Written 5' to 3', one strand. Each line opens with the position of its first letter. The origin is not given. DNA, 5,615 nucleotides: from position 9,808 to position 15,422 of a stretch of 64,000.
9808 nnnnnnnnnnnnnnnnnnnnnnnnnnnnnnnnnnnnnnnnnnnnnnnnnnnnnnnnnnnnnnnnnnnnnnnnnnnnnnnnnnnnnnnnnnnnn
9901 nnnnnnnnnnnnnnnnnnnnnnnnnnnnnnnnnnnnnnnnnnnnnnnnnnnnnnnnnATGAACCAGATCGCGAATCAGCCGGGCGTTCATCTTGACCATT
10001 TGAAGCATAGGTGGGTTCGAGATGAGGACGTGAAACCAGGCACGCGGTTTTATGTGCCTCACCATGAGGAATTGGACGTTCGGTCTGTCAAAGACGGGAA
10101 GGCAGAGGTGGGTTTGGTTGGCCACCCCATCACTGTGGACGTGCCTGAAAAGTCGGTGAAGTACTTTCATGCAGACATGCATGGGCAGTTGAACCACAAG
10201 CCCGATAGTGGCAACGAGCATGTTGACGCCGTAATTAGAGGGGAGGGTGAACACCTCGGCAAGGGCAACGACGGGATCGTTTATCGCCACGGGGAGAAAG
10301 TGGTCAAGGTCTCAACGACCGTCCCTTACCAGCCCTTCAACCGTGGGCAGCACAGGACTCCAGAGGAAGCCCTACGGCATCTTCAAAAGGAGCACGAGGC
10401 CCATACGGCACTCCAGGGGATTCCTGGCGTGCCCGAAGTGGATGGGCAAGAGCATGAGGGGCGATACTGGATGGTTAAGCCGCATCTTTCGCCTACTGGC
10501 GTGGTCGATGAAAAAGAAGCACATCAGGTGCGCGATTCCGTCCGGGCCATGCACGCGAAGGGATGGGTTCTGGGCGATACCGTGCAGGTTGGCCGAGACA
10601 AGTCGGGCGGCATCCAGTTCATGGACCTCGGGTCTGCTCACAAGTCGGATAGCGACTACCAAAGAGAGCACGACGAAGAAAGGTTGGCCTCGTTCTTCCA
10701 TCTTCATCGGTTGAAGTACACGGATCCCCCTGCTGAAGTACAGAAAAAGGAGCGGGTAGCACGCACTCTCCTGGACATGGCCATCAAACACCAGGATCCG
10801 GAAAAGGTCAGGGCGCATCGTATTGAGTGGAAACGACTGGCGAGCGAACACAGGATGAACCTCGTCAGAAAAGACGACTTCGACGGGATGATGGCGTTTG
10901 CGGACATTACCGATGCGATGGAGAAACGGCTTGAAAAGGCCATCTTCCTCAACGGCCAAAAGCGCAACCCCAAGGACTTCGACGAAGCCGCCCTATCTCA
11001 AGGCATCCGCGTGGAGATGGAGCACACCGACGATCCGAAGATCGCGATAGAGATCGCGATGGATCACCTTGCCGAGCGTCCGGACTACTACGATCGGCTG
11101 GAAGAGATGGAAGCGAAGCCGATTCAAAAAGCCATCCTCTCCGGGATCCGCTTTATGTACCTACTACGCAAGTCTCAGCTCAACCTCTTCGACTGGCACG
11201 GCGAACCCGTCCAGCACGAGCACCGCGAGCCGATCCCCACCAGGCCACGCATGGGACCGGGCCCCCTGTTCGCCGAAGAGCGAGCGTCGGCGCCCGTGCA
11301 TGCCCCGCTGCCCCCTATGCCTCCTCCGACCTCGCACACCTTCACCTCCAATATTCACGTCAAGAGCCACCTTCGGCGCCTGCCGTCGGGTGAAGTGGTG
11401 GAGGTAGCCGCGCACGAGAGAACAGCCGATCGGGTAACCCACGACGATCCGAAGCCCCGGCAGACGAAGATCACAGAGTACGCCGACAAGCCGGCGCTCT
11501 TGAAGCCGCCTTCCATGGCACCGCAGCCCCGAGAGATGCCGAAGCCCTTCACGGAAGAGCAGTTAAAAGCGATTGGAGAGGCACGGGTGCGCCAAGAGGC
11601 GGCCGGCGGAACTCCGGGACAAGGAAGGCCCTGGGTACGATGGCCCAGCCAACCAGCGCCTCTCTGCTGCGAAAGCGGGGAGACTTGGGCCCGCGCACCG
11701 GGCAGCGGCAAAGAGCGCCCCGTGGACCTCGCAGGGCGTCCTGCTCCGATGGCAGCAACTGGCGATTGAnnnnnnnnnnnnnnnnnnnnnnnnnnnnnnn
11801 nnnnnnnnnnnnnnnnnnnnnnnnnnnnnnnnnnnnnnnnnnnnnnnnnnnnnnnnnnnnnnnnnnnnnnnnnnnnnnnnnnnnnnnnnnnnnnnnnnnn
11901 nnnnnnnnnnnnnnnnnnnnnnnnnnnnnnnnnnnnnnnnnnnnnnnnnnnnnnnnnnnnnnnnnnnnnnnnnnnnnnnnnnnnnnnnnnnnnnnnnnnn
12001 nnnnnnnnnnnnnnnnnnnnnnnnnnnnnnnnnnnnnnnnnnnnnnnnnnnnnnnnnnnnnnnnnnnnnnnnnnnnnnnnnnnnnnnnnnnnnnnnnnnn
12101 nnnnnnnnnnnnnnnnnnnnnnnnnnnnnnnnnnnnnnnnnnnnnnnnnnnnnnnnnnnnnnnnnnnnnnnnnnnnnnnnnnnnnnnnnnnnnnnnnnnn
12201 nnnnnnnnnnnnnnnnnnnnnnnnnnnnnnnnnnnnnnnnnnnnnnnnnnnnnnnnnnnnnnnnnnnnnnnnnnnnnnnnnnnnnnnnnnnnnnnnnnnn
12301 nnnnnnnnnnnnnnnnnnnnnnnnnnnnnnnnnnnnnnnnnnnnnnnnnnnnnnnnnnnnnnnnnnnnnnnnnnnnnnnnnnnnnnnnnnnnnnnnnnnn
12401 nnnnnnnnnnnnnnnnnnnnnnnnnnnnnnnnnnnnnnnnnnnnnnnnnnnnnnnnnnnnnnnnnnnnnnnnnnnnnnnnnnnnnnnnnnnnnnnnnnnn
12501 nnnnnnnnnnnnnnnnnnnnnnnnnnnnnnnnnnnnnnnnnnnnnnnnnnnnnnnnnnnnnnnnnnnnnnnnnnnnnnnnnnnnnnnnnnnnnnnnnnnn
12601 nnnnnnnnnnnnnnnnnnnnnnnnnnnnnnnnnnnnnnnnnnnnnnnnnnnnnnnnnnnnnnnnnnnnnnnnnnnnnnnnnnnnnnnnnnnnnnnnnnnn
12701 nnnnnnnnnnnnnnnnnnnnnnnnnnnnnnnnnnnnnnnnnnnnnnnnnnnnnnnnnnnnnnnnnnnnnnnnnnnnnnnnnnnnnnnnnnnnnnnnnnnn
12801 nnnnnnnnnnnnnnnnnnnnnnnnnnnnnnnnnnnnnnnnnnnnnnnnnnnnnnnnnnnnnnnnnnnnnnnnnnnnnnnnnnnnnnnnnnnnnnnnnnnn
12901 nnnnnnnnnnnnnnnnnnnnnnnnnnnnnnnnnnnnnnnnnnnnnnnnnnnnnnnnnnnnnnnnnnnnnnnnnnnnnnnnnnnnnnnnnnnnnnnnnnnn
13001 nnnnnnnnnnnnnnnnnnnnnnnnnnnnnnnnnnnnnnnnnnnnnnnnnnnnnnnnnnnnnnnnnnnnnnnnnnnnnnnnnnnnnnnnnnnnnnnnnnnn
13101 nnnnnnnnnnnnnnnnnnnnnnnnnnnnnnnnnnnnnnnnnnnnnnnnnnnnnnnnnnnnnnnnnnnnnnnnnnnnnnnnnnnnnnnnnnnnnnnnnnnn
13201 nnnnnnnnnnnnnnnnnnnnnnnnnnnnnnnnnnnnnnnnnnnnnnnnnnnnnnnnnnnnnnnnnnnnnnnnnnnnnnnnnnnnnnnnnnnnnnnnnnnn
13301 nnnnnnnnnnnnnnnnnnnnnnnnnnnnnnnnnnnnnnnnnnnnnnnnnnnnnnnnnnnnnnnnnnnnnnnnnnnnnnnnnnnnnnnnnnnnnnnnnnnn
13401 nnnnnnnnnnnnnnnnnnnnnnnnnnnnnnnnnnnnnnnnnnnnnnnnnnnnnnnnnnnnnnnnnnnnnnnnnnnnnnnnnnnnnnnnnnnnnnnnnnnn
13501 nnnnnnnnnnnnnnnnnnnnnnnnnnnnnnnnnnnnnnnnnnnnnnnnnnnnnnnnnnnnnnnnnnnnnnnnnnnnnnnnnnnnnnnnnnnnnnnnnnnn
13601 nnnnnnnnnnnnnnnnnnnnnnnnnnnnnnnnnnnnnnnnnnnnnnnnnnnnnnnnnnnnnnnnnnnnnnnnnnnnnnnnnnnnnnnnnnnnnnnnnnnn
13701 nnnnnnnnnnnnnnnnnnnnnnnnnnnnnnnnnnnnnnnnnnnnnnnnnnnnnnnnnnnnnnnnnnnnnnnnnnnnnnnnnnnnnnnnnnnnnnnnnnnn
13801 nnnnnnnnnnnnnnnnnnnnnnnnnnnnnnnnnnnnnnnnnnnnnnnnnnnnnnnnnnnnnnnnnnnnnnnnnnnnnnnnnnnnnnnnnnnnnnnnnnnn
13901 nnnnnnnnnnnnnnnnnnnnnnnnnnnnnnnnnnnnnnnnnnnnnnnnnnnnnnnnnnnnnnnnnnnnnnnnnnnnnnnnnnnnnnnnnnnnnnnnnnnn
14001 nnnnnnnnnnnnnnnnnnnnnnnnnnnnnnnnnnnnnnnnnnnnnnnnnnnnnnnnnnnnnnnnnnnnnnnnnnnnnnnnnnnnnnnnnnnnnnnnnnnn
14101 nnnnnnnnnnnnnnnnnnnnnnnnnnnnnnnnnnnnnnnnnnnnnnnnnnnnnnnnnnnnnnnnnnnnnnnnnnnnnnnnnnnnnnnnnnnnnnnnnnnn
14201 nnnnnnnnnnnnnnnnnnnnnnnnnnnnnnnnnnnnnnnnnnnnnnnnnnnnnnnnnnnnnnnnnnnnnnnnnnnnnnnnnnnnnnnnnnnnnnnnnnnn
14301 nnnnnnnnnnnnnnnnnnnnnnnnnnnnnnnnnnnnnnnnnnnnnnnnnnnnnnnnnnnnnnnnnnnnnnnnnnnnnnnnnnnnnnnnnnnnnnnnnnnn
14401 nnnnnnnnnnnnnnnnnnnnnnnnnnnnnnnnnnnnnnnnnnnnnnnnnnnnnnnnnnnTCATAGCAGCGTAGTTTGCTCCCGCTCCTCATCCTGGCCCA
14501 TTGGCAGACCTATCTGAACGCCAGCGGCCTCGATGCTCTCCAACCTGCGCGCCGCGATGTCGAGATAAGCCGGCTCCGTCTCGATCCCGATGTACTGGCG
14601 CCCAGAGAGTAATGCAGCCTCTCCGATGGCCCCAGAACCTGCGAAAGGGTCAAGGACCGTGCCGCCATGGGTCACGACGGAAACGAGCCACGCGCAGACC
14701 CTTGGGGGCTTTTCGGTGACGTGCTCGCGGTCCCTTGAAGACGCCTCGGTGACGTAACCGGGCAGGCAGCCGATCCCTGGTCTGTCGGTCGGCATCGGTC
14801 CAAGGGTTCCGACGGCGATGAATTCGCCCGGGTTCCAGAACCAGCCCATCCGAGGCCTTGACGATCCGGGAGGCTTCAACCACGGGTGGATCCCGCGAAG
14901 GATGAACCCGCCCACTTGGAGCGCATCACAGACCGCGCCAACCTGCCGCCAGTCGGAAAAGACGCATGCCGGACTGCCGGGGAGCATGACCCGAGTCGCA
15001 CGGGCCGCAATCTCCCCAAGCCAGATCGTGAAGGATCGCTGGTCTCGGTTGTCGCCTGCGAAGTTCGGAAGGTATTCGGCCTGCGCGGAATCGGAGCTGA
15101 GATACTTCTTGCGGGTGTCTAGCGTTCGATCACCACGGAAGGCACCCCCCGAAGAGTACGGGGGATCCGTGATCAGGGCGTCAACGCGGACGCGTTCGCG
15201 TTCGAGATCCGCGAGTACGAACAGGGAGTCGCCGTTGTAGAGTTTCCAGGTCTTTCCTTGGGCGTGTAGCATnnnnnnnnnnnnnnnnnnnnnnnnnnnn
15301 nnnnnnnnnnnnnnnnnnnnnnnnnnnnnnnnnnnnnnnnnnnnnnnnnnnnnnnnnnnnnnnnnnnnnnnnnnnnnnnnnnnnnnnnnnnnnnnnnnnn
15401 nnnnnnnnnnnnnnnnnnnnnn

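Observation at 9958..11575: Phage-encoded protein-kinase-like domain (possibly atypical or pseudo-kinase)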

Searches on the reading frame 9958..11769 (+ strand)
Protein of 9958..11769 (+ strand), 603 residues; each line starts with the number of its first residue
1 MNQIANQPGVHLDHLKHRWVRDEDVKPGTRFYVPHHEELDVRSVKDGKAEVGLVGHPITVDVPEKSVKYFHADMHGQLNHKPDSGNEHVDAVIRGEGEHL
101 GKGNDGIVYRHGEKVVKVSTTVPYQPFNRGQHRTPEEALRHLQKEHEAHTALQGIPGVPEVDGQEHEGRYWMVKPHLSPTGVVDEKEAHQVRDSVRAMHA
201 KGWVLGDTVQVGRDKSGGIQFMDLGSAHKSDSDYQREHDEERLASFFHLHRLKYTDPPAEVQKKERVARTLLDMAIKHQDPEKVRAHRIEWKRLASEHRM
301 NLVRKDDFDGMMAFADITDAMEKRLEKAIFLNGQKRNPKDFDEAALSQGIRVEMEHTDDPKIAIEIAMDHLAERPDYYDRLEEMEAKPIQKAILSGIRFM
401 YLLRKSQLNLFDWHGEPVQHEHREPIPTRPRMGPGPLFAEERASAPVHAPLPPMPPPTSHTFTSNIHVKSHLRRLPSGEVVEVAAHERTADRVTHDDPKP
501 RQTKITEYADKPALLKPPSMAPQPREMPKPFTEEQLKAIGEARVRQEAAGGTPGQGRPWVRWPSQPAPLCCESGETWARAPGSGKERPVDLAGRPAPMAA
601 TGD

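Call 3: search_protein_families(library=pfam, proteins=[window:9958-11769:+], max_evalue=1)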
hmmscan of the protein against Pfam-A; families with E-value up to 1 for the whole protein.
window:9958-11769:+ (603 aa): 1 family
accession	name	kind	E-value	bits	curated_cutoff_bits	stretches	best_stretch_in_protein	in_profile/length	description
PF18905.5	DUF5661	-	1.5e-11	44.9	27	1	346-387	20-65/65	Protein of unknown function (DUF5661)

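Call 4: search_protein_families(library=phrogs, proteins=[window:9958-11769:+], max_evalue=0.01)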
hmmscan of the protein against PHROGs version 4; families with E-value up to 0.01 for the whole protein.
window:9958-11769:+ (603 aa): 0 families

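Call 9: find_homologous_proteins(query=window:9958-11769:+, max_evalue=0.001)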
Query window:9958-11769:+ (603 aa): 37 proteins with E <= 0.001 among 8000 candidates.
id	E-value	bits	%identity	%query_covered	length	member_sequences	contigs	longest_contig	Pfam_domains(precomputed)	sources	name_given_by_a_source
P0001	0.0e+0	1397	100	100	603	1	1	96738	PF18905.6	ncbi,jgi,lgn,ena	ncbi:MAG: DUF5661 family protein [Thermoleophilia bacterium]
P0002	4.9e-40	156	39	43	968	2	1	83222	-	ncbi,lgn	-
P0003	2.2e-39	154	38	43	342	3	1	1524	-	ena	-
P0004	1.6e-30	125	40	36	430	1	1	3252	-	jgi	jgi:hypothetical protein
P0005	2.6e-30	124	42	28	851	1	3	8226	-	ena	-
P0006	5.8e-29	119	35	39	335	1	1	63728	-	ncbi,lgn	-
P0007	6.4e-29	119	39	32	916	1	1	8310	-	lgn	-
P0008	8.5e-28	116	38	29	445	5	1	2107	-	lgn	-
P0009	7.0e-27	113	34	40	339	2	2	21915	-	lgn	-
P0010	1.9e-26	111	34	40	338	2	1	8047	-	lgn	-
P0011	4.5e-12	64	67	8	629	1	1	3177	PF18905.6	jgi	jgi:hypothetical protein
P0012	1.3e-11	62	69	8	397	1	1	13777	PF18905.6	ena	-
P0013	1.6e-10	59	45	15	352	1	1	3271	PF18905.6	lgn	-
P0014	4.1e-10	57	71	8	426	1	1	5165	PF18905.6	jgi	jgi:hypothetical protein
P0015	8.0e-10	56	64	9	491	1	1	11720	PF18905.6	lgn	-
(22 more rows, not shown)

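Call 10: search_solved_structures(query=window:9958-11769:+, max_evalue=10, show_alignments=3)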
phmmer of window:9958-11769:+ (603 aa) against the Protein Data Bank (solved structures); distinct sequences matched with E-value up to 10: 1.
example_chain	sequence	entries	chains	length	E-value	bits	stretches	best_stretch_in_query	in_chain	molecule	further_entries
3pm7_A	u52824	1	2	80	0.21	13.4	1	405-442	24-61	Uncharacterized protein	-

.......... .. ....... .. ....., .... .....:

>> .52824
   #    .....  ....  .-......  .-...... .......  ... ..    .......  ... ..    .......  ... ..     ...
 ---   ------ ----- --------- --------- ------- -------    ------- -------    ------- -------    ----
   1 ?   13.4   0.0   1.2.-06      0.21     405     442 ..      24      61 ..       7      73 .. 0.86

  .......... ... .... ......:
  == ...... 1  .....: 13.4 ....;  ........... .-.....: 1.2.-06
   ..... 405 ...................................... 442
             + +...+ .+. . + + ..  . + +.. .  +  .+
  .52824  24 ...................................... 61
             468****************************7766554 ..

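Call 17: find_encoding_contigs(protein=window:9958-11769:+, flank=10000, max_places=3)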
Protein window:9958-11769:+ (603 aa): 2 contigs read that carry it; 1 place shown.
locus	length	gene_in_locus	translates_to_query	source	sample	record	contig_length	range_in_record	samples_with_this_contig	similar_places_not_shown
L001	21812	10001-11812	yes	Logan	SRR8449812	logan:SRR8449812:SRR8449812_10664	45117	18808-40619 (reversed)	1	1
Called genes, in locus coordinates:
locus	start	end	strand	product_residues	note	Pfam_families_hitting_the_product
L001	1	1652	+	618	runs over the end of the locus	PF05876:GpA_ATPase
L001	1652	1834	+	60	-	-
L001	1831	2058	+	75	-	PF13443:HTH_26 (weak), PF13560:HTH_31, PF01381:HTH_3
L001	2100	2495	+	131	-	-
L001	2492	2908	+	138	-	-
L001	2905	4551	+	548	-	-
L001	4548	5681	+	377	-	-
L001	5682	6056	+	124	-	-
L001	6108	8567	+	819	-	-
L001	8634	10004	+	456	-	-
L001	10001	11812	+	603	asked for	PF18905:DUF5661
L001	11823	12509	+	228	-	PF00271:Helicase_C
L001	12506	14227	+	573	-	-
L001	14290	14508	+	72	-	-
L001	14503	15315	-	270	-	PF01555:N6_N4_Mtase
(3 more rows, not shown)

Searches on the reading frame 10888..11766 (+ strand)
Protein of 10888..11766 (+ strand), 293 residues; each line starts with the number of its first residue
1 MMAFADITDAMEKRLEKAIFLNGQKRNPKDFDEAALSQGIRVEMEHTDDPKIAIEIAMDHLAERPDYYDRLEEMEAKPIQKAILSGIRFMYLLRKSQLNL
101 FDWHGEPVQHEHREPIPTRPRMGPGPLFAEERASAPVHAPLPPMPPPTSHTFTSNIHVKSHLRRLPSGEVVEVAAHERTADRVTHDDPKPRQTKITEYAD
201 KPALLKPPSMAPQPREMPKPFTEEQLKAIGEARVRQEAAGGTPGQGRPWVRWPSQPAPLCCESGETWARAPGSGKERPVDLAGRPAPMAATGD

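Call 74: predict_structure(alignment_id=A4)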
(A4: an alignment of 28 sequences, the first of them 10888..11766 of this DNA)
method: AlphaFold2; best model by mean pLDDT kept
length: 293 residues; sequences in the alignment: 28
mean_pLDDT: 61.3   pTM: 0.35
mean pLDDT of the five models: 61.3, 59.9, 58.7, 58.7, 58.6
residues with pLDDT >= 90: 55; 70-90: 36; 50-70: 77; < 50: 125
segments of 3 or more residues with pLDDT < 50: 2-4, 125-132, 134-138, 149-218, 240-265, 289-293
pLDDT, mean of each block of 10 residues (from residue 1): 53 61 76 97 98 96 98 92 90 81 52 52 49 50 58 39 37 36 39 40 44 50 78 65 38 40 52 67 61 39
secondary structure, 60 per line:
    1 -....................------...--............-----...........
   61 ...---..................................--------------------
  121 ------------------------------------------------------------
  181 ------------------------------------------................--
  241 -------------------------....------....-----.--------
elements in order: H2-21 H33-44 H50-63 H67-100 H223-238 E266-269 E276-279

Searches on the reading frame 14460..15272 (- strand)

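Call 7: search_protein_families(library=pfam, proteins=[window:14460-15272:-], max_evalue=0.01)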
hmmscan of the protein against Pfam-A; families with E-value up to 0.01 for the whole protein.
window:14460-15272:- (270 aa): 3 families
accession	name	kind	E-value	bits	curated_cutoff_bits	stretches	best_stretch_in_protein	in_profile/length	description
PF01555.25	N6_N4_Mtase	-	2.9e-19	70.3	26.7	2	179-241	157-220/221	DNA methylase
PF01170.24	UPF0020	-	0.00012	22.3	22.3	0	198-229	24-56/197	RMKL-like, methyltransferase domain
PF03602.21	Cons_hypoth95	-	0.00023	21.3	24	0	201-250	40-90/182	Conserved hypothetical protein 95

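Call 8: search_protein_families(library=phrogs, proteins=[window:14460-15272:-], max_evalue=0.001)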
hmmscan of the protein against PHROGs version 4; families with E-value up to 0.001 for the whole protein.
window:14460-15272:- (270 aa): 11 families
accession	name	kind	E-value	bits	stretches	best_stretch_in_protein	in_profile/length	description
phrog_67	-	other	1.9e-42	147.3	1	8-249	123-348/743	DNA methyltransferase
phrog_3008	-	other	3.7e-18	66.7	1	181-246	147-213/244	DNA methyltransferase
phrog_498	-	other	6.4e-18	65.6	1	27-248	220-424/633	DNA methyltransferase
phrog_8769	-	other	4.8e-10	40.1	1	195-245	3-54/71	methyltransferase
phrog_23148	-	unknown function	1.2e-09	39.4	1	178-247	79-149/165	-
phrog_18293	-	other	1.6e-09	38.7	1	181-246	43-109/119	methyltransferase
phrog_6025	-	other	3.5e-07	31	1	7-59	10-60/192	DNA methyltransferase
phrog_23085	-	unknown function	1.8e-06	28.6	1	181-247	41-109/138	-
phrog_6952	-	other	7.3e-06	27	1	183-245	113-176/181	DNA methyltransferase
phrog_18146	-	other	5.1e-05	23.3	1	190-234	55-101/452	DNA methyltransferase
phrog_12517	-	unknown function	7.6e-05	23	1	200-248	103-151/316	-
